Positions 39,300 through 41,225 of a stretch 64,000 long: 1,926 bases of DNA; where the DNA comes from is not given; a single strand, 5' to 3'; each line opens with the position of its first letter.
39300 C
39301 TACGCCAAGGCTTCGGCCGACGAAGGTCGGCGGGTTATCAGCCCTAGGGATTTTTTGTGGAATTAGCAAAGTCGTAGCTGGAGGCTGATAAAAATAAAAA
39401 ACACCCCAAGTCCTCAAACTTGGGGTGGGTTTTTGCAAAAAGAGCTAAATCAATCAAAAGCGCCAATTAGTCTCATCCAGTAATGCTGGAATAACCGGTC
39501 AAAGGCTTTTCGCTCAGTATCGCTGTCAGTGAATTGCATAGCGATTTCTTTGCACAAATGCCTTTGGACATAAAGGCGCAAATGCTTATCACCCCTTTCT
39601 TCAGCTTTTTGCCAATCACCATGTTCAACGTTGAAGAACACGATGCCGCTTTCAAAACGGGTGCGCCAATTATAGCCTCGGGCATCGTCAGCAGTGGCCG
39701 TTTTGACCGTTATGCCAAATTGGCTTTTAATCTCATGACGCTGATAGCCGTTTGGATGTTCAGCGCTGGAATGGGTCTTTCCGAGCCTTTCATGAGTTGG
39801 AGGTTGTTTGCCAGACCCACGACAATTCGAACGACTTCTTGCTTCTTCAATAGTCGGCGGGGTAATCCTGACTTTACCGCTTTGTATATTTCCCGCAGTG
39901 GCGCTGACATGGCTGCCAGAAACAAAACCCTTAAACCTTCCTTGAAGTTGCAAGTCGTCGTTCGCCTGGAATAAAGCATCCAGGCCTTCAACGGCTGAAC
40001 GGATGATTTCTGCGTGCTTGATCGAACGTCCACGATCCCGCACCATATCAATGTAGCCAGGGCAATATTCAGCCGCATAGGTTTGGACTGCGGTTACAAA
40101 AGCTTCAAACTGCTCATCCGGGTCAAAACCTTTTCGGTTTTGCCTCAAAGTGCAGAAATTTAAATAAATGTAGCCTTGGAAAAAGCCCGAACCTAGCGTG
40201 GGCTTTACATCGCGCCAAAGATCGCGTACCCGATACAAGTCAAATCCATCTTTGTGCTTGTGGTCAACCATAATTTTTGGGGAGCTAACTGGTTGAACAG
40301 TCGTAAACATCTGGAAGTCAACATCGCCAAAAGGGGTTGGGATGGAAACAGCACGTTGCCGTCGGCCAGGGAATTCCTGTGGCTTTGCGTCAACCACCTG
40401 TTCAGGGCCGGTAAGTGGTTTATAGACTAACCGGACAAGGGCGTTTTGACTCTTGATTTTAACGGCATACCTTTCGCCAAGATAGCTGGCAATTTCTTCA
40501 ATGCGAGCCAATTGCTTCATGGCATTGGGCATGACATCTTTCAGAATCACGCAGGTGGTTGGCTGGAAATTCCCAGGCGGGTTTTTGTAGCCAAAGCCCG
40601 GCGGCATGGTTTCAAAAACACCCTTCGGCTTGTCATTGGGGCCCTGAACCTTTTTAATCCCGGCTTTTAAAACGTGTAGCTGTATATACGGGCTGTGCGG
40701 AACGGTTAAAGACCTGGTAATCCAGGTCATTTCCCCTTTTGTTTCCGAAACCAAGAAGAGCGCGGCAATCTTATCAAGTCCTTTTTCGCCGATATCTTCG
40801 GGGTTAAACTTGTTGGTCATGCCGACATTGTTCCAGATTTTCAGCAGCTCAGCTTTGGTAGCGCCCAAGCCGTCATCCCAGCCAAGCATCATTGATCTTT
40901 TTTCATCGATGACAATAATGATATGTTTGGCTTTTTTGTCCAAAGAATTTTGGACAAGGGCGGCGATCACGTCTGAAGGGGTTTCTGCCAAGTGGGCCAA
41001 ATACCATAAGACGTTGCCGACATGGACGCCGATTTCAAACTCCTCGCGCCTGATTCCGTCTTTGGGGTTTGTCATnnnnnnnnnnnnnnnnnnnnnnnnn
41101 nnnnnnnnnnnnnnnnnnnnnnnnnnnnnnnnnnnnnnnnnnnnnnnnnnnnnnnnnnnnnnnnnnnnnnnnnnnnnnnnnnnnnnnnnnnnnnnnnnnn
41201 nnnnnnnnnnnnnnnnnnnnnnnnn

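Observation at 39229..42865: GC-rich four-gene operon encoding a 541-aa GHKL/Bergerat ATPase with HTH, basic and small partners: candidate uncharacterised defence or mobile-element module beside ruvA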

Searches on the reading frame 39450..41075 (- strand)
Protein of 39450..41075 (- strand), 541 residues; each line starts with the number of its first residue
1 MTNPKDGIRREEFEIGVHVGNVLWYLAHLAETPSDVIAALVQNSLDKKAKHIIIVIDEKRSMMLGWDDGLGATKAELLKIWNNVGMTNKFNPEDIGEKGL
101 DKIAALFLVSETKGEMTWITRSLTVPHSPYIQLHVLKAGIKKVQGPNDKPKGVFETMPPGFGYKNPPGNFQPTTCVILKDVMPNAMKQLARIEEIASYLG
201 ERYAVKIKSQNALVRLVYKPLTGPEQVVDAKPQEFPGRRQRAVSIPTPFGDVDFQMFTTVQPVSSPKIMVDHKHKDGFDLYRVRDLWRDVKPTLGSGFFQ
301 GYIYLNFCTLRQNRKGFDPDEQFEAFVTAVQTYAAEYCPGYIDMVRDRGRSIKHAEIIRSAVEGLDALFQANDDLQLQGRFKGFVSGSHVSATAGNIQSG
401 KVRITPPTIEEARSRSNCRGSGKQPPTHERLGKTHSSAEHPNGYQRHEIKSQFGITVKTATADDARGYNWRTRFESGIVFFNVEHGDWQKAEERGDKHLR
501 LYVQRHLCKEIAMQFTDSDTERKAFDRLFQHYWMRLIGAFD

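Call 3: search_protein_families(library=pfam, proteins=[window:39450-41075:-], max_evalue=1)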
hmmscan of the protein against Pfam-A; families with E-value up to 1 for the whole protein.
window:39450-41075:- (541 aa): 1 family
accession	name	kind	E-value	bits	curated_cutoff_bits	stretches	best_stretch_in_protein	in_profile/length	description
PF13589.12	HATPase_c_3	-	4.7e-09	36.8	25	1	34-124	4-96/137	Histidine kinase-, DNA gyrase B-, and HSP90-like ATPase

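Call 4: search_protein_families(library=padloc, proteins=[window:39450-41075:-], max_evalue=1)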
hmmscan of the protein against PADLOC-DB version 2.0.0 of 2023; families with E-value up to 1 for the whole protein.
window:39450-41075:- (541 aa): 0 families

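Call 5: search_protein_families(library=phrogs, proteins=[window:39450-41075:-], max_evalue=1)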
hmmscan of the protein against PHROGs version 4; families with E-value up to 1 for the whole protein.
window:39450-41075:- (541 aa): 3 families
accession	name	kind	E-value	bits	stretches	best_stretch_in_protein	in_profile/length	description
phrog_6203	-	unknown function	9.2e-05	22.2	1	31-215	24-197/644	-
phrog_34512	-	unknown function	0.045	15.2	0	272-282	36-46/58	-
phrog_24466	-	unknown function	0.1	12.1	1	30-77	20-68/597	-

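Call 6: search_protein_families(library=ncbifam, proteins=[window:39450-41075:-], max_evalue=1)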
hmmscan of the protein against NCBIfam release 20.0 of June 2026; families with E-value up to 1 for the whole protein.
window:39450-41075:- (541 aa): 7 families
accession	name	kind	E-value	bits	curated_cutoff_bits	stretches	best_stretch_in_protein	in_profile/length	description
NF000952.0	PRK00095.2-2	subfamily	0.0055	15.2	840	1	30-91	20-81/623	DNA mismatch repair endonuclease MutL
NF000953.0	PRK00095.2-4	equivalog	0.009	15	693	1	30-95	20-85/611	DNA mismatch repair endonuclease MutL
TIGR00585.2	mutl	equivalog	0.015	14.2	180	1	31-79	19-68/555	DNA mismatch repair endonuclease MutL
NF000948.0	PRK00095.1-1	equivalog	0.04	12.8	701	1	30-77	20-68/625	DNA mismatch repair endonuclease MutL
NF050001.1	restrict_BbrUII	equivalog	0.11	10.9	550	1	35-89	23-76/659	BbrUII/HgiDII family restriction enzyme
NF000951.0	PRK00095.2-1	equivalog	0.12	11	391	1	34-81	26-73/559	DNA mismatch repair endonuclease MutL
NF000950.0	PRK00095.1-3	equivalog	0.18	10.2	756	1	30-77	21-69/641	DNA mismatch repair endonuclease MutL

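Call 7: find_homologous_proteins(query=window:39450-41075:-)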
Query window:39450-41075:- (541 aa): 4 proteins with E <= 0.001 among 8000 candidates.
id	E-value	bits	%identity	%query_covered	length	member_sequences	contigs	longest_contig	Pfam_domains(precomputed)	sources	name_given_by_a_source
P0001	0.0e+0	1266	100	100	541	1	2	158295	PF13589.13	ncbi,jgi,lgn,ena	ncbi:MAG: ATP-binding protein [Patescibacteria group bacterium]|jgi:hypothetical protein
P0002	4.8e-173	595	50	100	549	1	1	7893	PF13589.13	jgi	jgi:hypothetical protein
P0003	1.3e-172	593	51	98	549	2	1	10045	PF13589.13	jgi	jgi:hypothetical protein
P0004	1.5e-83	299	33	97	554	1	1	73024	PF13589.13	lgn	-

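Call 11: find_encoding_contigs(protein=P0002, flank=10000)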
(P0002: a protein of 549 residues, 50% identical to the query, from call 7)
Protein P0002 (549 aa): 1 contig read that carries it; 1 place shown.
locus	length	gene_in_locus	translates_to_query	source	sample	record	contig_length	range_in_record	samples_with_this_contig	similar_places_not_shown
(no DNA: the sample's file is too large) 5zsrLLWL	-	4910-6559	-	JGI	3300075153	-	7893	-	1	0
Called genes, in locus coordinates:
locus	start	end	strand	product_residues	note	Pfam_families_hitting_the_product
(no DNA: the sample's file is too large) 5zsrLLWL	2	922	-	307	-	?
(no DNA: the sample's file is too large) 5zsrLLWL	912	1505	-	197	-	PF01330:RuvA_N, PF00633:HHH (faint), PF14520:HHH_5, PF07499:RuvA_C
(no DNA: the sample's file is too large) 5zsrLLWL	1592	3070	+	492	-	PF02446:Glyco_hydro_77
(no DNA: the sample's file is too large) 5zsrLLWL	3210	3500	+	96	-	-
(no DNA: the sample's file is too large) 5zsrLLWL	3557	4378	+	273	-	-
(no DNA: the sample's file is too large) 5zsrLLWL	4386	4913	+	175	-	-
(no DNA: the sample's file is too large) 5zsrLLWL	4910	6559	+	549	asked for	PF13589:HATPase_c_3 (weak)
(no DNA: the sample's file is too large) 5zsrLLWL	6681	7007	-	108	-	-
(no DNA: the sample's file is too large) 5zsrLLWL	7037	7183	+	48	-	-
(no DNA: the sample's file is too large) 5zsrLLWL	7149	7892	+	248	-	?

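Call 12: find_encoding_contigs(protein=P0003, flank=10000)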
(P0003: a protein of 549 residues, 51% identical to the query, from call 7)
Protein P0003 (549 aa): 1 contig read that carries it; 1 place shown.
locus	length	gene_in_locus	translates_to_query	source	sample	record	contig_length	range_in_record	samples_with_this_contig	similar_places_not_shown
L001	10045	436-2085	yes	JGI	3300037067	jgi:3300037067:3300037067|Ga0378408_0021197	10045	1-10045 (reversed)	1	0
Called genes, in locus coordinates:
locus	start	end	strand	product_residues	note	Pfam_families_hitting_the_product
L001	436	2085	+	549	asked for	PF13589:HATPase_c_3 (weak)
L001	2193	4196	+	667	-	PF00270:DEAD (faint), PF04851:ResIII, PF17757:UvrB_inter, PF27431:UvrB_3rd, PF00271:Helicase_C, PF12344:UvrB, PF02151:UVR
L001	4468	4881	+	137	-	PF01467:CTP_transf_like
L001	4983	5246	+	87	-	-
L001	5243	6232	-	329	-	PF21694:DNA_pol3_delta_C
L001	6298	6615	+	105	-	-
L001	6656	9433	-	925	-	PF02739:5_3_exonuc_N, PF01367:5_3_exonuc, PF01612:DNA_pol_A_exo1, PF22619:DNA_polI_exo1, PF00476:DNA_pol_A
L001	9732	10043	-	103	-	?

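Call 13: find_encoding_contigs(protein=P0004, flank=10000)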
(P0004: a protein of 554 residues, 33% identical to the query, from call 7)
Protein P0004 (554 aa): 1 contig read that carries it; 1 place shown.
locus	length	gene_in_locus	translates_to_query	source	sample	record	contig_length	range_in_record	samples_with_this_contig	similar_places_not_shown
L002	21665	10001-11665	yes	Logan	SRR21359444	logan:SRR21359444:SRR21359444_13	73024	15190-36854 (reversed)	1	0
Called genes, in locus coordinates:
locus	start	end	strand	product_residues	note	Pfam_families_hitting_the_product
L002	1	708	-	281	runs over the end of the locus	-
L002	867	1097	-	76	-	-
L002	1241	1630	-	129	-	-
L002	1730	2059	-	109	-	-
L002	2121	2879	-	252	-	PF03009:GDPD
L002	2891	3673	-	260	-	PF00483:NTP_transferase, PF01128:IspD (weak), PF12804:NTP_transf_3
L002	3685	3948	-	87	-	-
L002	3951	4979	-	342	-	PF02388:FemAB, PF13480:Acetyltransf_6, PF02388:FemAB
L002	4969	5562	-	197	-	PF01330:RuvA_N, PF00633:HHH (faint), PF14520:HHH_5, PF07499:RuvA_C (weak)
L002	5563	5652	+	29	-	-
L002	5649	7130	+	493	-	PF02446:Glyco_hydro_77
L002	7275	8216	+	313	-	PF00158:Sigma54_activat, PF14532:Sigma54_activ_2, PF07728:AAA_5, PF00004:AAA (faint), PF02954:HTH_8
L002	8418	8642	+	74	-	-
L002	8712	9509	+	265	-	-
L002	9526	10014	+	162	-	-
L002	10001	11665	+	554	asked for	PF13589:HATPase_c_3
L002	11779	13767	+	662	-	PF00270:DEAD (faint), PF04851:ResIII, PF17757:UvrB_inter, PF27431:UvrB_3rd, PF00271:Helicase_C, PF12344:UvrB, PF02151:UVR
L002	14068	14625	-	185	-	-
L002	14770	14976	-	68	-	-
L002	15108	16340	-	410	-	PF00155:Aminotran_1_2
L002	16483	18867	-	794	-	PF00456:Transketolase_N, PF02779:Transket_pyr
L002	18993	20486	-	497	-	PF13522:GATase_6, PF13537:GATase_7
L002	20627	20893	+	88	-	PF01649:Ribosomal_S20p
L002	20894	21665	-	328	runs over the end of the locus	PF06144:DNA_pol3_delta (faint), PF21694:DNA_pol3_delta_C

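Call 14: find_encoding_contigs(protein=P0001, flank=10000)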
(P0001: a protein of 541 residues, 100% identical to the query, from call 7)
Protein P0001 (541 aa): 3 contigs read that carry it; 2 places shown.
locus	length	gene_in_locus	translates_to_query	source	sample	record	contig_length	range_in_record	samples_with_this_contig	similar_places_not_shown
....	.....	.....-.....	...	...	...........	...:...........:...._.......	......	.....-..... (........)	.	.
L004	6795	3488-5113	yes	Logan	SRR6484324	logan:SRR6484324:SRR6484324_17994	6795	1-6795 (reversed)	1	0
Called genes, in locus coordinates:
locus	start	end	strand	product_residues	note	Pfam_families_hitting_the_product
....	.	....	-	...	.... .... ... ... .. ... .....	-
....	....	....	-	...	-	-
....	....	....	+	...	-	-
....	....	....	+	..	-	-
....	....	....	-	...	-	-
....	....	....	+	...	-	-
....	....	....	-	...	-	-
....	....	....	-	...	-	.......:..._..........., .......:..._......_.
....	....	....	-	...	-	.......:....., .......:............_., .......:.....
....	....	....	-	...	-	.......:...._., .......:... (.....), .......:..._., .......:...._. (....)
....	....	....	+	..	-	-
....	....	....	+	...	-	-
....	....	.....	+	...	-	-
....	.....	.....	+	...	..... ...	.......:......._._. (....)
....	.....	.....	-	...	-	-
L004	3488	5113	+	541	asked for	PF13589:HATPase_c_3 (weak)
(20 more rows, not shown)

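Call 25: search_protein_representatives(protein=window:39450-41075:-)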
Query: 541 residues. Proteins with E-value up to 0.001 (for the whole library): 286; up to 1e-10: 124; up to 1e-30: 59. The best 150 are listed.
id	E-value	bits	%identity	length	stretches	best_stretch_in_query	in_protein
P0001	0.0e+00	1265.6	100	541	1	1-541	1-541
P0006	2.7e-111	389.0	40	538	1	2-536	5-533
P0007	4.6e-99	348.7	35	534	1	11-533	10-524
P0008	1.4e-97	343.8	36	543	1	10-532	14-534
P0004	4.7e-84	299.2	36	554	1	10-536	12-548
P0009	1.3e-83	297.6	35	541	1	14-539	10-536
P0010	2.4e-82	293.5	34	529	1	12-538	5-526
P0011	2.3e-76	273.7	33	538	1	14-532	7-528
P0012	2.1e-75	270.6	32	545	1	9-537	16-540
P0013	1.8e-70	254.3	32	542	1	15-534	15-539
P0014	3.4e-68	246.8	32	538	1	12-541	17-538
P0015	4.2e-63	230.0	32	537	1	11-535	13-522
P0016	6.4e-61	222.8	32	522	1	13-511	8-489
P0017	4.7e-60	219.9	34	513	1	17-537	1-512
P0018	3.5e-56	207.2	31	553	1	12-504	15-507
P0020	2.5e-51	191.1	29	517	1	13-520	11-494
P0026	1.4e-44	168.9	28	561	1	7-535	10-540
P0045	5.1e-37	143.9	29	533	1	16-539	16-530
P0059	4.7e-32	127.5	26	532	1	12-535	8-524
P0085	6.3e-20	87.5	24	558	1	14-508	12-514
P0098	8.5e-14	67.3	24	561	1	14-501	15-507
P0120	3.1e-11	58.8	23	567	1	15-504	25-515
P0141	4.5e-10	55.0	24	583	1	16-528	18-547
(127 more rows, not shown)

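Call 28: predict_structure(alignment_id=A1)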
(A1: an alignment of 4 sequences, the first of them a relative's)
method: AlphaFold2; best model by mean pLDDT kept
length: 541 residues; sequences in the alignment: 4
mean_pLDDT: 44.0   pTM: 0.36
mean pLDDT of the five models: 44.0, 41.0, 38.7, 35.8, 29.6
residues with pLDDT >= 90: 0; 70-90: 48; 50-70: 91; < 50: 402
segments of 3 or more residues with pLDDT < 50: 1-11, 13-31, 70-74, 76-103, 108-112, 119-151, 154-175, 180-184, 186-188, 247-250, 259-319, 337-358, 360-362, 364-366, 371-541
pLDDT, mean of each block of 10 residues (from residue 1): 37 41 39 62 70 72 59 47 36 38 47 51 35 44 44 44 37 47 50 72 75 81 79 58 53 51 44 39 44 45 41 41 53 50 35 45 48 36 24 23 25 29 25 29 39 40 29 27 30 30 29 35 42 32 28
secondary structure, 60 per line:
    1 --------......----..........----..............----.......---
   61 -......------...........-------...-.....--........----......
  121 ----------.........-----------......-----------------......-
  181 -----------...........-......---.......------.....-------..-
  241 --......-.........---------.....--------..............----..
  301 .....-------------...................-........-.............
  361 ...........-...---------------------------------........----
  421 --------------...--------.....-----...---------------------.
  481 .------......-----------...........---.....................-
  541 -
elements in order: E9-14 H19-28 H33-46 E51-57 E62-67 H74-84 H96-100 E103-110 E115-120 E131-136 E151-156 E174-179 H192-202 H204-209 E213-219 E226-230 E243-248 E250-258 E268-272 H281-294 E299-305 H319-337 H339-346 H348-371 H409-416 E435-437 E446-450 E456-458 H488-493 H505-515 H519-539

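Call 29: find_homologous_proteins(query=A2, max_evalue=0.00001)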
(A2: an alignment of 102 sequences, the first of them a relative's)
Query A2 (102 sequences) (541 aa, profile of the alignment): 9 proteins with E <= 0.00001 among 8000 candidates.
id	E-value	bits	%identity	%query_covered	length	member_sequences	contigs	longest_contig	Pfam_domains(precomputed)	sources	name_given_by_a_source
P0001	7.3e-147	509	100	100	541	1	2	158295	PF13589.13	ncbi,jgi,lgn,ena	ncbi:MAG: ATP-binding protein [Patescibacteria group bacterium]|jgi:hypothetical protein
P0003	7.5e-144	499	51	98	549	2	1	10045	PF13589.13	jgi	jgi:hypothetical protein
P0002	5.2e-143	496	50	100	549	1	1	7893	PF13589.13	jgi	jgi:hypothetical protein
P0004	6.6e-141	489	33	97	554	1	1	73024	PF13589.13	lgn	-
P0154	3.3e-10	58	30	15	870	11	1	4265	PF13589.13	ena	-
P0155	5.9e-9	54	24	20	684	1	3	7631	PF02518.32,PF13589.13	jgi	jgi:hypothetical protein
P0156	3.4e-7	48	25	16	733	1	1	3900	PF02518.32,PF13589.13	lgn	-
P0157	5.9e-7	47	25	16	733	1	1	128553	PF02518.32,PF13589.13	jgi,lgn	jgi:signal transduction histidine kinase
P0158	8.7e-6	43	30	7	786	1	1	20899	PF02518.32,PF13589.13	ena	-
